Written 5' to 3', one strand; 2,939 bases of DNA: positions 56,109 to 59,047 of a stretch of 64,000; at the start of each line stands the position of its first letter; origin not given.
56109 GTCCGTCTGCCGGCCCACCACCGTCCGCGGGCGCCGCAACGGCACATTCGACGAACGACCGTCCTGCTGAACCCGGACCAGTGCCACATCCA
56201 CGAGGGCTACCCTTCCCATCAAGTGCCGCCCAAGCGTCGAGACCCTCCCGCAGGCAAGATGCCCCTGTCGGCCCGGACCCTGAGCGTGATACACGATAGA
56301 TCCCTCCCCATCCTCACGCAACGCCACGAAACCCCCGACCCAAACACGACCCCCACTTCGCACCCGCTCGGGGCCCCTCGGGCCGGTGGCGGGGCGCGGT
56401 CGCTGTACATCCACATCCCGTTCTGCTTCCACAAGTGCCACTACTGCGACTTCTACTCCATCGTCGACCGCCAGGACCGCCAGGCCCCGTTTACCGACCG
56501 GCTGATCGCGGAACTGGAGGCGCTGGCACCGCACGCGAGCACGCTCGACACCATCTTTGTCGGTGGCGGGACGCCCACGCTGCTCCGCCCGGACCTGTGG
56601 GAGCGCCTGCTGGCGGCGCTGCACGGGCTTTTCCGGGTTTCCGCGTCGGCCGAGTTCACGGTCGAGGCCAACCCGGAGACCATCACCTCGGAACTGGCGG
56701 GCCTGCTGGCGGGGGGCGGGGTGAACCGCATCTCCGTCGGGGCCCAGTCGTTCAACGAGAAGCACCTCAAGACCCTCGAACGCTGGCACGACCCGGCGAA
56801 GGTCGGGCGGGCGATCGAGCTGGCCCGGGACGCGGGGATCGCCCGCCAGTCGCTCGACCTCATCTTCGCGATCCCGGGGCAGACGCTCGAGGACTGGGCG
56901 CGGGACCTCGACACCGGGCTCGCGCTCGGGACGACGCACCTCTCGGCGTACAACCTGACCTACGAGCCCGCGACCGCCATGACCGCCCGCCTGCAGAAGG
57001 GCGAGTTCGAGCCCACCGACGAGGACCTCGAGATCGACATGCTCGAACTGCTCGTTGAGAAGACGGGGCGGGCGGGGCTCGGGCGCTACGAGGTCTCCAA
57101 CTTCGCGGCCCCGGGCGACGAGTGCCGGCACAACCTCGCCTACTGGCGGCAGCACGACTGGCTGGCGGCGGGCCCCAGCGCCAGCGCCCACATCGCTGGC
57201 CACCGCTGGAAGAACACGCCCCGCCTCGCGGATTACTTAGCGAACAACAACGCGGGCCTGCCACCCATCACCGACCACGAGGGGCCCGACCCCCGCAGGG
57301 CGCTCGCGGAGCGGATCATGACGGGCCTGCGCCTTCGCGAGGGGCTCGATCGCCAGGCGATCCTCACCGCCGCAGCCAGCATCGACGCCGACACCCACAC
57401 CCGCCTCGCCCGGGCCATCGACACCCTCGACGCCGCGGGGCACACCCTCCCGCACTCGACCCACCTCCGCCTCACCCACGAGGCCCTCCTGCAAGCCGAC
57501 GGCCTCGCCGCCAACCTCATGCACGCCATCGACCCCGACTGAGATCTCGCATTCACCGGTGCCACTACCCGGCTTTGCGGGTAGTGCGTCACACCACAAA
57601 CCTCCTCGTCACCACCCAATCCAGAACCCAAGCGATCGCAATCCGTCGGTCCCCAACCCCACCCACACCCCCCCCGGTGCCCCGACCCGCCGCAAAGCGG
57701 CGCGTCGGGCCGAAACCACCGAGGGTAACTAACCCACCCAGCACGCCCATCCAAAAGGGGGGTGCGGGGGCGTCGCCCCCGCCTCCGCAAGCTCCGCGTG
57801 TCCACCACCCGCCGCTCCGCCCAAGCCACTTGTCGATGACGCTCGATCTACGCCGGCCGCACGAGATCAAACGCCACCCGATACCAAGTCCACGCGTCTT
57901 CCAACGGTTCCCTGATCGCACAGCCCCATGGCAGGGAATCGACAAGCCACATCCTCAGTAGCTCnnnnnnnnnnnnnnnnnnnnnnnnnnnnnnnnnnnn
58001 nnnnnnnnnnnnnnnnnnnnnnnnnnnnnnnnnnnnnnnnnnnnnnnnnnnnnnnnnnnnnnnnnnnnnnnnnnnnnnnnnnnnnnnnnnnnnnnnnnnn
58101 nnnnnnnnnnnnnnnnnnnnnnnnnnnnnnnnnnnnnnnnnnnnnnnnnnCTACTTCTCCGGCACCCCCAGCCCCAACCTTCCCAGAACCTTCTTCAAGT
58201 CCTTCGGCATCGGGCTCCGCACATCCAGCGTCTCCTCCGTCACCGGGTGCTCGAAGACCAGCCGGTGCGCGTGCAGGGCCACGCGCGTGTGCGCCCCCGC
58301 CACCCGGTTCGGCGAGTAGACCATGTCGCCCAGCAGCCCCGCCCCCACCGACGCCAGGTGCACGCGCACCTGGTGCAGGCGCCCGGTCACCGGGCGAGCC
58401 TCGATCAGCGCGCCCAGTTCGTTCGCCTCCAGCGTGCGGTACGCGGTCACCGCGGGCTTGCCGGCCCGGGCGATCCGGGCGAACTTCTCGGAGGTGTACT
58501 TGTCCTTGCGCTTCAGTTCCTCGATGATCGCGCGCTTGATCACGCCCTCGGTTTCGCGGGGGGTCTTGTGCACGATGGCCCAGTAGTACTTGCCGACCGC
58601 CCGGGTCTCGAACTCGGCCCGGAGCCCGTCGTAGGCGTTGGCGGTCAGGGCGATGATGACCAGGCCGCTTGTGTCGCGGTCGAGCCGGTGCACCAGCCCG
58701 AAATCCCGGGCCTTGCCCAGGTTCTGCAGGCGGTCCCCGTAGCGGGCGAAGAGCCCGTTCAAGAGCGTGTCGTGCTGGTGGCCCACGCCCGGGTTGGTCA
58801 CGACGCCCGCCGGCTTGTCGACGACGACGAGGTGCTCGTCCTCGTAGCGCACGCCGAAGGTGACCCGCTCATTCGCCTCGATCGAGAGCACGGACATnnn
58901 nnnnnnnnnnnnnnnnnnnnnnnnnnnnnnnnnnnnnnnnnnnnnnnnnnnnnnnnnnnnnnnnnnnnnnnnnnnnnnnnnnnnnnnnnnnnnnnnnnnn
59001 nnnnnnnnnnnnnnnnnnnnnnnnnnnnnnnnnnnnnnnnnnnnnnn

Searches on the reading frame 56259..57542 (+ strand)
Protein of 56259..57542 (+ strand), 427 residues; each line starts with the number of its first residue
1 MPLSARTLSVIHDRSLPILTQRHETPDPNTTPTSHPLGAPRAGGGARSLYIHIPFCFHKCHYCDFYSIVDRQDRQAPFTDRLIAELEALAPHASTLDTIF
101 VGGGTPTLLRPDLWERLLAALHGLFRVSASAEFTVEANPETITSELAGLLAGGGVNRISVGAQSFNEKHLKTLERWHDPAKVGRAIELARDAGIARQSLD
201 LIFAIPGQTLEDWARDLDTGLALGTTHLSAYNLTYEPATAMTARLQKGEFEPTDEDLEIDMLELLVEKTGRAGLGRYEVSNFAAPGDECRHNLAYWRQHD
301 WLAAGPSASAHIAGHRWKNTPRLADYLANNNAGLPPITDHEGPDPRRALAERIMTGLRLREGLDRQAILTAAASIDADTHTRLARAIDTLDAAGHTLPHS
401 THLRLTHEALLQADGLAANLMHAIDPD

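Call 80: search_protein_families(library=pfam, proteins=[window:56259-57542:+], max_evalue=0.001)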
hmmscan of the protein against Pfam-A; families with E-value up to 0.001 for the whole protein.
window:56259-57542:+ (427 aa): 2 families
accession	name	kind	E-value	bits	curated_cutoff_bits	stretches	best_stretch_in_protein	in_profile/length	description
PF04055.27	Radical_SAM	-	2.6e-28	99.7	29.5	1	50-217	1-163/166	Radical SAM superfamily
PF06969.22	HemN_C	-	0.00023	21.6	24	1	345-411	3-66/67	HemN C-terminal domain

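Call 82: search_protein_families(library=ncbifam, proteins=[window:56259-57542:+], max_evalue=1e-10)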
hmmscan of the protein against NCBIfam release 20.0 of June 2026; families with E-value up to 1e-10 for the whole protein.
window:56259-57542:+ (427 aa): 18 families
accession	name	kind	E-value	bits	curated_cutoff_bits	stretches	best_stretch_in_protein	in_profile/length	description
TIGR00539.1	hemN_rel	equivalog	2.9e-79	266.8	205.4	1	48-368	2-320/361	radical SAM family heme chaperone HemW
NF005133.0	PRK06582.1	equivalog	2.7e-59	201.2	597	1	48-370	13-341/390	coproporphyrinogen III oxidase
TIGR04107.1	rSAM_HutW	equivalog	1.4e-55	188.8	400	1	46-422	39-416/419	heme anaerobic degradation radical SAM methyltransferase ChuW/HutW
NF004567.0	PRK05904.1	equivalog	2.9e-47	161.6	355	1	47-364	7-309/353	coproporphyrinogen III oxidase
NF006067.1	PRK08208.1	equivalog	1.4e-43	149.5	380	1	46-263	35-251/427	STM4012 family radical SAM protein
TIGR03994.1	rSAM_HemZ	equivalog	6e-41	140.9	321.4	1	47-277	85-318/401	coproporphyrinogen dehydrogenase HemZ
TIGR00538.1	hemN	equivalog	3.8e-37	128.2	324.95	1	48-289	51-295/454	oxygen-independent coproporphyrinogen III oxidase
NF006064.0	PRK08207.2-2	equivalog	7.6e-32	110.9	504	1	48-250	146-355/465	coproporphyrinogen III oxidase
NF006061.0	PRK08207.1-4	equivalog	3.6e-29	101.9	702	1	48-249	175-384/501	coproporphyrinogen III oxidase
NF006385.0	PRK08629.1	equivalog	7.2e-29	100.8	355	1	46-333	52-330/439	coproporphyrinogen III oxidase family protein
NF006060.0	PRK08207.1-3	equivalog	8e-24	84.2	653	1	48-242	151-353/477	coproporphyrinogen III oxidase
NF006059.0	PRK08207.1-1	equivalog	1.3e-22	80.2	1012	1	48-247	173-380/496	coproporphyrinogen III oxidase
NF006066.0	PRK08207.2-5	equivalog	1.6e-20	73.2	1117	1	48-312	192-472/518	coproporphyrinogen III oxidase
NF006063.0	PRK08207.2-1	equivalog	9.8e-18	64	1074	1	48-275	194-428/518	coproporphyrinogen III oxidase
NF006065.0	PRK08207.2-4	equivalog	7.3e-17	61.5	922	1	46-257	168-388/484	coproporphyrinogen III oxidase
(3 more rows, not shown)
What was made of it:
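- Checked: A genuine hemW lies at 56259-57542 (TIGR00539, 266.8 bits against a cut-off of 205.4; call 82).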

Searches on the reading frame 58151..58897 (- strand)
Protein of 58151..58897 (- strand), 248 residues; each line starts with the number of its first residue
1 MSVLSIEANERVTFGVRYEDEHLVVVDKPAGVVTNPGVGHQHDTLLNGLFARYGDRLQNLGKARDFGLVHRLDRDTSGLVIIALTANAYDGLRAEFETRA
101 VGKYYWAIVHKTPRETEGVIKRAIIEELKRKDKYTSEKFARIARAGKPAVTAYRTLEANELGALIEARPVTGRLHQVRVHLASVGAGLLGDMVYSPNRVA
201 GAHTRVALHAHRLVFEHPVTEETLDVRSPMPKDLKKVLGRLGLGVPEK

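Call 80: search_protein_families(library=pfam, proteins=[window:58151-58897:-], max_evalue=0.001)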
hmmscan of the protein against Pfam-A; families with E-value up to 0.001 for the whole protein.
window:58151-58897:- (248 aa): 1 family
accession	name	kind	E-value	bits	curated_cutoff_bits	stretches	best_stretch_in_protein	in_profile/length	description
PF00849.27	PseudoU_synth_2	-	1.3e-31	110.3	26.8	1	22-183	1-152/152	RNA pseudouridylate synthase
